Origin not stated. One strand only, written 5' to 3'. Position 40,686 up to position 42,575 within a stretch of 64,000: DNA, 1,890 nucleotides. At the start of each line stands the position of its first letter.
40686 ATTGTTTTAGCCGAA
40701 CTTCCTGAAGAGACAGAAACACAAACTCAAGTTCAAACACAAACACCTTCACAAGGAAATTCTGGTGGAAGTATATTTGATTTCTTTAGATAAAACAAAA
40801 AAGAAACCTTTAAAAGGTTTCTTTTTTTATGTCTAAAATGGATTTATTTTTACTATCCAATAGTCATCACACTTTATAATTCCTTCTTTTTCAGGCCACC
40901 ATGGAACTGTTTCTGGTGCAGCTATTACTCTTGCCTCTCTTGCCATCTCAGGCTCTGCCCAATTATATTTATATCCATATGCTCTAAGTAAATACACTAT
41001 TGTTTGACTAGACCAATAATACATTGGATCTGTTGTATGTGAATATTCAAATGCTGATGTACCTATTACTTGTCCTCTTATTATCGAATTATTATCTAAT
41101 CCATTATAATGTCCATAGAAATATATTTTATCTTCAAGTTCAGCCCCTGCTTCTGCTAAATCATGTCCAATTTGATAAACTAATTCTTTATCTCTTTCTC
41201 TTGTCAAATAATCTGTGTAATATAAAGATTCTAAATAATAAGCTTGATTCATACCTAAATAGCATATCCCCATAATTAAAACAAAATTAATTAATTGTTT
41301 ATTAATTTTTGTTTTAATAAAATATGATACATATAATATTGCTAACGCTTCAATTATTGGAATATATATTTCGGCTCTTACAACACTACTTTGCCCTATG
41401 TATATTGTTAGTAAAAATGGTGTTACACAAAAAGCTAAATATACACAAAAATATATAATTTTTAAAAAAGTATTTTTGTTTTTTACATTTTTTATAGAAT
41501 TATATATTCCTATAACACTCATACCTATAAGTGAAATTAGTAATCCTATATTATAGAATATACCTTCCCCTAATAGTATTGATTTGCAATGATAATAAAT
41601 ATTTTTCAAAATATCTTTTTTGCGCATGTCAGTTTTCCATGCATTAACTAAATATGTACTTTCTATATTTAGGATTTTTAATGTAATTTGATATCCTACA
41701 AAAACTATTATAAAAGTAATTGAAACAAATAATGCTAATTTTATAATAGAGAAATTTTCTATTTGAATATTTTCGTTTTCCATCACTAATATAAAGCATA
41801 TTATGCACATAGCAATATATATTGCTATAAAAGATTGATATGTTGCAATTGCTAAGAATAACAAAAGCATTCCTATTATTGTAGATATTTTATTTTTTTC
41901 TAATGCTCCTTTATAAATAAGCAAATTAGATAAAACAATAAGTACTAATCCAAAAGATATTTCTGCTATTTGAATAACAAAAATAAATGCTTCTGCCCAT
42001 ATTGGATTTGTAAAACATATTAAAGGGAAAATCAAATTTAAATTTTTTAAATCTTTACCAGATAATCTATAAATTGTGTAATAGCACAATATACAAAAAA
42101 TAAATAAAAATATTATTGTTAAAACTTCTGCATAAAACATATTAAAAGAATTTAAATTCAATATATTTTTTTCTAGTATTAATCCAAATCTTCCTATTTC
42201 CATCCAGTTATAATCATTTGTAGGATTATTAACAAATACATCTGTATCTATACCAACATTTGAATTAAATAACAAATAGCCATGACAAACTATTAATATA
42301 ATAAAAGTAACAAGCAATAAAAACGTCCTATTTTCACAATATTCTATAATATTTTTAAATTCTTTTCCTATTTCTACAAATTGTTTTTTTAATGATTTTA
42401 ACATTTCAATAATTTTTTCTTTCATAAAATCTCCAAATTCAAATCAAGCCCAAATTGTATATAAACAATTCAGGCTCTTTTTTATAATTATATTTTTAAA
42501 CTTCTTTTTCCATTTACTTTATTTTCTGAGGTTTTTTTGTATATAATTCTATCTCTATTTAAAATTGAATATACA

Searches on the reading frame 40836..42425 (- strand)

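Call 71: search_protein_families(library=pfam, proteins=[window:40836-42425:-], max_evalue=0.00001)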
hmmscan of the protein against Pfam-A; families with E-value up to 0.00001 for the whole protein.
window:40836-42425:- (530 aa): 1 family
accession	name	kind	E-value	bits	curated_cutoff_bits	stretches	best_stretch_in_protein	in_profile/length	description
PF14264.12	Glucos_trans_II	-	8.8e-29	101.1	30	1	49-366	1-316/317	Glucosyl transferase GtrII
